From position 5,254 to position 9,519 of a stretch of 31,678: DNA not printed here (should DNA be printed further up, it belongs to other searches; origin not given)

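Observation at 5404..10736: VWA membrane protein plus giant pseudokinase–TPR scaffold; a domain set parallel to the T6SS threonine-phosphorylation pathway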

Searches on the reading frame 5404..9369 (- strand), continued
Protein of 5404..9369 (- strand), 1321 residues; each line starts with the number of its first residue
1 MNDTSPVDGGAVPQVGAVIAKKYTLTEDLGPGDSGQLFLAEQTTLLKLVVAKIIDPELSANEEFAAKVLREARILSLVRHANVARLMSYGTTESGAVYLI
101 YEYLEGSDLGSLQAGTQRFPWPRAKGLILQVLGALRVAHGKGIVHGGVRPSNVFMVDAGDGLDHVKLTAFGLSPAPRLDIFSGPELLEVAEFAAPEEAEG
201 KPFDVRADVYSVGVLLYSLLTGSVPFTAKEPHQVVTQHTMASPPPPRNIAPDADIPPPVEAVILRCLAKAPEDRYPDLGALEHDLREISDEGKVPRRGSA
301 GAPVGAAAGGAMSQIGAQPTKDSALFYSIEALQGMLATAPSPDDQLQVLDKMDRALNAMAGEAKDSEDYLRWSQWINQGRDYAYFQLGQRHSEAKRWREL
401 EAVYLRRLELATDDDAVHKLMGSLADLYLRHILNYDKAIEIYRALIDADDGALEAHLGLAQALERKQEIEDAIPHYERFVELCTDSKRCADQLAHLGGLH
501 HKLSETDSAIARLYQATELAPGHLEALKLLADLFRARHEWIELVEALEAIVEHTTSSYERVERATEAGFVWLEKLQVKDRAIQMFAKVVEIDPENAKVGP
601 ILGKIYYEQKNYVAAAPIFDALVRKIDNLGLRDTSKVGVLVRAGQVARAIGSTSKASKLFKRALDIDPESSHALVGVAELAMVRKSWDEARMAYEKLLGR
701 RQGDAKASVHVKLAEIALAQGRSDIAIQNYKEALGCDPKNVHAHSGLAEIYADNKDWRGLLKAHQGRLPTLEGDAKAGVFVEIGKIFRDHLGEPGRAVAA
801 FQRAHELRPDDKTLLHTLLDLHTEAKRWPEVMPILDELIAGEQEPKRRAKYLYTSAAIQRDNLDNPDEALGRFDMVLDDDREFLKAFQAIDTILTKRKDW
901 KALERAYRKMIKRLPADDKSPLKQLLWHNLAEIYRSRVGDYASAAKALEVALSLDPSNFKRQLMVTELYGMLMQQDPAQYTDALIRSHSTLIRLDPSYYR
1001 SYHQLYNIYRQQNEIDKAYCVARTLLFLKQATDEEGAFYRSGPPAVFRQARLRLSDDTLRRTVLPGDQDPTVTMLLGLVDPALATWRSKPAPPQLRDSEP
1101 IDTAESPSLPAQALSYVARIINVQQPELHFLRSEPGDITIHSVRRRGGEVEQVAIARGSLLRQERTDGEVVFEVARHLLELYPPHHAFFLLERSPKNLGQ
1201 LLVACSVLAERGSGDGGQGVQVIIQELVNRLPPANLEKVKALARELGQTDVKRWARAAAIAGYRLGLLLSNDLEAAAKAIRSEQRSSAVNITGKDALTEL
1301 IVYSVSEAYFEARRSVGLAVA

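Call 7: search_protein_families(library=ncbifam, proteins=[window:5404-9369:-], max_evalue=0.01)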
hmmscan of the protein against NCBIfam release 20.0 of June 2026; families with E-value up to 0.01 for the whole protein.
window:5404-9369:- (1321 aa): 36 families (the best 25 are shown)
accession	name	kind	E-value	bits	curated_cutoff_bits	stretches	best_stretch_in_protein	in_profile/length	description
NF033483.0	PknB_PASTA_kin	equivalog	4.8e-56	191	450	1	16-294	2-274/563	Stk1 family PASTA domain-containing Ser/Thr kinase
NF047741.1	antiphage_MADS6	equivalog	1.1e-34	119.9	460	2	127-299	304-471/612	methylation-associated defense system protein kinase MAD6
TIGR02917.1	PEP_TPR_lipo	equivalog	5.5e-33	113.9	312.2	3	367-705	485-804/899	XrtA/PEP-CTERM system TPR-repeat protein PrsT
NF052427.1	StpK7MSMEG_1200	equivalog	4.9e-31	107.9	900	1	22-290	8-270/601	serine/threonine protein kinase StpK7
NF040959.1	MamA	equivalog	4.8e-27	94.7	200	4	791-903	84-192/204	magnetosome protein MamA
NF008757.0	PRK11788.1-5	equivalog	1.9e-24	86.6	363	3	435-623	51-241/388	lipopolysaccharide assembly protein LapB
NF009651.0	PRK13184.1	equivalog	1.3e-22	79.7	839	2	190-287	195-289/932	serine/threonine-protein kinase PknD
TIGR03903.1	TOMM_kin_cyc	equivalog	4e-21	74.6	705.75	1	49-288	6-247/1267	TOMM system kinase/cyclase fusion protein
TIGR02521.1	type_IV_pilW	equivalog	6.1e-21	75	154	2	566-699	69-197/234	type IV pilus biogenesis/stability protein PilW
NF038150.1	lanthi_synth_IV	equivalog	5.1e-16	58.2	650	1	16-296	184-461/851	class IV lanthionine synthetase LanL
NF052312.1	T9SS_PorW_SprE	equivalog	3.6e-13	49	250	2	811-1005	178-368/716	type IX secretion system periplasmic lipoprotein PorW/SprE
NF008756.0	PRK11788.1-4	equivalog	1.1e-12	47.7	474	2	435-623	51-241/389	lipopolysaccharide assembly protein LapB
NF033442.0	BREX_PglW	equivalog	2.1e-11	42.3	990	1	23-311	206-509/1391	BREX system serine/threonine kinase PglW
TIGR00540.1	TPR_hemY_coli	hypoth_equivalog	2.5e-11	43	142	1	506-733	168-385/385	heme biosynthesis-associated TPR protein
TIGR03939.1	PGA_TPR_OMP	equivalog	4.3e-11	41.8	366.65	2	707-760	429-482/800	poly-beta-1,6 N-acetyl-D-glucosamine export porin PgaA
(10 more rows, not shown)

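Call 11: find_encoding_contigs(protein=P0001, flank=10000, max_places=2)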
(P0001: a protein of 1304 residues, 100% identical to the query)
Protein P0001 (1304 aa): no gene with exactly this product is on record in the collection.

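Call 12: find_encoding_contigs(protein=P0004, flank=10000, max_places=2)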
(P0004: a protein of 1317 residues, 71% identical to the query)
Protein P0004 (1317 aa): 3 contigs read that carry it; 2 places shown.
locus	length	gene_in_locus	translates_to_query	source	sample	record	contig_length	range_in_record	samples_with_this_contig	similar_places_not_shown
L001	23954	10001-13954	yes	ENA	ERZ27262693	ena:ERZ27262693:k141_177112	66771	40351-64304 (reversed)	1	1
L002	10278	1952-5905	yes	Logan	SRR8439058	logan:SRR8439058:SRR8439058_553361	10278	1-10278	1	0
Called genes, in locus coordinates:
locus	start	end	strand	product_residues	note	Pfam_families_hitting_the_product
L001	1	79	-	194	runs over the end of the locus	PF01625:PMSR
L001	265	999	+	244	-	-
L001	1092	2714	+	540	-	PF09423:PhoD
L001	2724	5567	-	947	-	PF00069:Pkinase, PF03109:ABC1 (faint), PF07714:PK_Tyr_Ser-Thr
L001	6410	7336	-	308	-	-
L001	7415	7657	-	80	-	-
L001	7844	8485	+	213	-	-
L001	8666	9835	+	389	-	PF00092:VWA, PF13519:VWA_2 (weak), PF13768:VWA_3 (faint), PF25106:VWA_4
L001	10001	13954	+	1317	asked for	PF00069:Pkinase, PF07714:PK_Tyr_Ser-Thr, PF07719:TPR_2 (faint), PF13176:TPR_7 (faint), PF13181:TPR_8 (faint), PF13428:TPR_14 (faint), PF13432:TPR_16 (faint), PF00515:TPR_1 (faint), +5 more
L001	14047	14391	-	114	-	-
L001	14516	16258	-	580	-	PF16697:Yop-YscD_cpl, PF00498:FHA, PF07228:SpoIIE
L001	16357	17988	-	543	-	-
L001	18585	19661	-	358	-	PF03193:RsgA_GTPase, PF01926:MMR_HSR1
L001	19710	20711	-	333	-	PF01073:3Beta_HSD, PF01370:Epimerase, PF02719:Polysacc_synt_2, PF04321:RmlD_sub_bind, PF13460:NAD_binding_10, PF16363:GDP_Man_Dehyd, PF07993:NAD_binding_4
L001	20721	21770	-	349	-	PF01073:3Beta_HSD, PF01370:Epimerase, PF02719:Polysacc_synt_2 (weak), PF04321:RmlD_sub_bind, PF05368:NmrA, PF13460:NAD_binding_10, PF16363:GDP_Man_Dehyd, PF07993:NAD_binding_4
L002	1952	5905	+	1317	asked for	PF00069:Pkinase, PF07714:PK_Tyr_Ser-Thr, PF07719:TPR_2 (faint), PF13176:TPR_7 (faint), PF13181:TPR_8 (faint), PF13428:TPR_14 (faint), PF13432:TPR_16 (faint), PF00515:TPR_1 (faint), +5 more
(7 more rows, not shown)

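Call 13: find_encoding_contigs(protein=P0008, flank=10000, max_places=3)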
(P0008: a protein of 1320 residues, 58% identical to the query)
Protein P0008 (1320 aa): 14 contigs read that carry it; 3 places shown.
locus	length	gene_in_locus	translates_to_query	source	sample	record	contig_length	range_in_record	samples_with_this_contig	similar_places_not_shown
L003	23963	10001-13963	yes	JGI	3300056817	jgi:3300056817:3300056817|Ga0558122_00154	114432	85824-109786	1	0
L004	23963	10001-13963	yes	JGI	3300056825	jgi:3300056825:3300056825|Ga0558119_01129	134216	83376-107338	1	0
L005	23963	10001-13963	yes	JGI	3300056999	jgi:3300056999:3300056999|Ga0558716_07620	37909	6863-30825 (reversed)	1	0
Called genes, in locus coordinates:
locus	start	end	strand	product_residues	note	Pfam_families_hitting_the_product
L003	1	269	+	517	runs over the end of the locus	PF05576:Peptidase_S37, PF05577:Peptidase_S28 (weak)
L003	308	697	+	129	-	PF07291:MauE (weak), PF13564:DoxX_2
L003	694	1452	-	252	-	-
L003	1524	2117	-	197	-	PF01625:PMSR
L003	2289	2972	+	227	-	-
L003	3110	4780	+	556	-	-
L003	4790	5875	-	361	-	-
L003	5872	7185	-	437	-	PF00069:Pkinase, PF01636:APH (faint), PF03109:ABC1 (faint), PF07714:PK_Tyr_Ser-Thr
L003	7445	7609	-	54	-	-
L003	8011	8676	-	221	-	-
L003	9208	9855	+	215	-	-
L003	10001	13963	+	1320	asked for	PF00069:Pkinase, PF07714:PK_Tyr_Ser-Thr, PF13431:TPR_17 (faint), PF13428:TPR_14 (faint), PF07719:TPR_2 (faint), PF13174:TPR_6 (faint), PF13432:TPR_16, PF14559:TPR_19 (weak), +7 more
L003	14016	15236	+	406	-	PF02771:Acyl-CoA_dh_N, PF02770:Acyl-CoA_dh_M, PF00441:Acyl-CoA_dh_1, PF08028:Acyl-CoA_dh_2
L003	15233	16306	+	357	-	PF01636:APH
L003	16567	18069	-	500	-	PF00749:tRNA-synt_1c, PF19269:Anticodon_2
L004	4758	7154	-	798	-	PF00069:Pkinase, PF01636:APH (faint), PF03109:ABC1 (faint), PF07714:PK_Tyr_Ser-Thr, PF03153:TFIIA (weak)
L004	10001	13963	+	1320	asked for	PF00069:Pkinase, PF07714:PK_Tyr_Ser-Thr, PF13431:TPR_17 (faint), PF13428:TPR_14 (faint), PF07719:TPR_2 (faint), PF13174:TPR_6 (faint), PF13432:TPR_16, PF14559:TPR_19 (weak), +7 more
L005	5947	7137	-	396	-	PF00069:Pkinase, PF01636:APH (faint), PF03109:ABC1 (faint), PF07714:PK_Tyr_Ser-Thr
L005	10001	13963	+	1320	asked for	PF00069:Pkinase, PF07714:PK_Tyr_Ser-Thr, PF13431:TPR_17 (faint), PF13428:TPR_14 (faint), PF07719:TPR_2 (faint), PF13174:TPR_6 (faint), PF13432:TPR_16, PF14559:TPR_19 (weak), +7 more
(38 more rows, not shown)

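Call 14: find_encoding_contigs(protein=P0005, flank=10000, max_places=2)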
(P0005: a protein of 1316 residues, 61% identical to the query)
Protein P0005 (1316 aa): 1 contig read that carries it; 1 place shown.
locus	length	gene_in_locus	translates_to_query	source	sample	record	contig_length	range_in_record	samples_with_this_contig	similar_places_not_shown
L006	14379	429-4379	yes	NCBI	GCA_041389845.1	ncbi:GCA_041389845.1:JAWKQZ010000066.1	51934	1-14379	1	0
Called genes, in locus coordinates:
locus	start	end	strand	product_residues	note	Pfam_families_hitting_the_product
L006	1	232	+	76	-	?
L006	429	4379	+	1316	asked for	PF00069:Pkinase, PF07714:PK_Tyr_Ser-Thr, PF21033:RMD1-3 (faint), PF13428:TPR_14 (faint), PF07719:TPR_2 (faint), PF14559:TPR_19 (weak), PF13432:TPR_16 (weak), PF14559:TPR_19 (weak), +11 more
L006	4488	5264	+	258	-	-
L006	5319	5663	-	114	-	-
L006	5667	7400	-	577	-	PF16697:Yop-YscD_cpl, PF00498:FHA, PF07228:SpoIIE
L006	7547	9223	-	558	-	-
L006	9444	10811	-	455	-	PF13424:TPR_12 (faint), PF13181:TPR_8 (faint), PF13432:TPR_16 (faint), PF25064:ARM_TT21_5th (faint)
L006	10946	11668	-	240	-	PF14224:DUF4331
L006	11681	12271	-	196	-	PF14224:DUF4331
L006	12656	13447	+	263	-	-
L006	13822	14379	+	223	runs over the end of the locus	-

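Call 15: find_encoding_contigs(protein=P0006, flank=10000, max_places=2)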
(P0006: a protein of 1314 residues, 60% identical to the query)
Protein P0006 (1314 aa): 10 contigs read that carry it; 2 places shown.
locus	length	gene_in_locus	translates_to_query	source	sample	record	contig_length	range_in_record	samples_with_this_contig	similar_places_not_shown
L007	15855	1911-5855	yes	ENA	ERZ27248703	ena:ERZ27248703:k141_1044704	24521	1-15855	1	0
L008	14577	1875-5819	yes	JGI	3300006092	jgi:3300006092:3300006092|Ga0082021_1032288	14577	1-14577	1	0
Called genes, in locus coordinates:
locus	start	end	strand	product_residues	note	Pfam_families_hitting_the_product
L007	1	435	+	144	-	?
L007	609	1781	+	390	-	PF00092:VWA, PF13519:VWA_2, PF13768:VWA_3 (faint), PF25106:VWA_4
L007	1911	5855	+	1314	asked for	PF00069:Pkinase, PF07714:PK_Tyr_Ser-Thr, PF13429:TPR_15 (faint), PF00515:TPR_1 (faint), PF07719:TPR_2 (faint), PF13414:TPR_11 (weak), PF13432:TPR_16 (weak), PF14559:TPR_19 (weak), +10 more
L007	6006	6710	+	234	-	-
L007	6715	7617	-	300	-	PF01007:IRK (weak), PF07885:Ion_trans_2, PF17655:IRK_C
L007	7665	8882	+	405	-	PF02771:Acyl-CoA_dh_N, PF02770:Acyl-CoA_dh_M, PF00441:Acyl-CoA_dh_1, PF08028:Acyl-CoA_dh_2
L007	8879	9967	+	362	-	PF01636:APH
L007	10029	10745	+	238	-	-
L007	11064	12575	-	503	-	PF00749:tRNA-synt_1c, PF19269:Anticodon_2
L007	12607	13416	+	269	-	PF00015:MCPsignal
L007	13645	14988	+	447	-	-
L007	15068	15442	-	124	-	PF02537:CRCB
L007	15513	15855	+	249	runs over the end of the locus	PF02517:Rce1-like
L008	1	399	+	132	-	?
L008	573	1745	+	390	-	PF00092:VWA, PF13519:VWA_2, PF13768:VWA_3 (faint), PF25106:VWA_4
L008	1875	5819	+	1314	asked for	PF00069:Pkinase, PF07714:PK_Tyr_Ser-Thr, PF13429:TPR_15 (faint), PF00515:TPR_1 (faint), PF07719:TPR_2 (faint), PF13414:TPR_11 (weak), PF13432:TPR_16 (weak), PF14559:TPR_19 (weak), +10 more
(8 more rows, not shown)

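Call 16: find_encoding_contigs(protein=P0002, flank=10000, max_places=2)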
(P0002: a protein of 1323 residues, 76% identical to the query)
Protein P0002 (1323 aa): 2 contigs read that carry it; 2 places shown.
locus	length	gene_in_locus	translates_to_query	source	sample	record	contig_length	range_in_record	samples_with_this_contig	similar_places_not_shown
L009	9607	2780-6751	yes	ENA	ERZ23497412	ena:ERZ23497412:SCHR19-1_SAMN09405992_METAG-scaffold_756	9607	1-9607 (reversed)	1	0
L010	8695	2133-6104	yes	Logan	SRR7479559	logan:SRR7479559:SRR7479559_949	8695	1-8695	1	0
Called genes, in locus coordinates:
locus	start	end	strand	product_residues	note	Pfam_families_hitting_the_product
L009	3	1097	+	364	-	?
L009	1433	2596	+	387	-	PF00092:VWA, PF13519:VWA_2 (weak), PF25106:VWA_4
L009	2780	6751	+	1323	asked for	PF00069:Pkinase, PF07714:PK_Tyr_Ser-Thr, PF07719:TPR_2 (faint), PF13176:TPR_7 (faint), PF13414:TPR_11 (faint), PF13424:TPR_12 (faint), PF13428:TPR_14 (faint), PF13432:TPR_16 (weak), +8 more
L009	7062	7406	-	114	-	-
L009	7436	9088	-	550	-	PF00498:FHA, PF16697:Yop-YscD_cpl, PF07228:SpoIIE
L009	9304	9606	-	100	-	?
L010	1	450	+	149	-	?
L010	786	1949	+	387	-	PF00092:VWA, PF13519:VWA_2 (weak), PF25106:VWA_4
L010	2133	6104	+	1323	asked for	PF00069:Pkinase, PF07714:PK_Tyr_Ser-Thr, PF07719:TPR_2 (faint), PF13176:TPR_7 (faint), PF13414:TPR_11 (faint), PF13424:TPR_12 (faint), PF13428:TPR_14 (faint), PF13432:TPR_16 (weak), +8 more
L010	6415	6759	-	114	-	-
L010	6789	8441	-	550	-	PF00498:FHA, PF16697:Yop-YscD_cpl, PF07228:SpoIIE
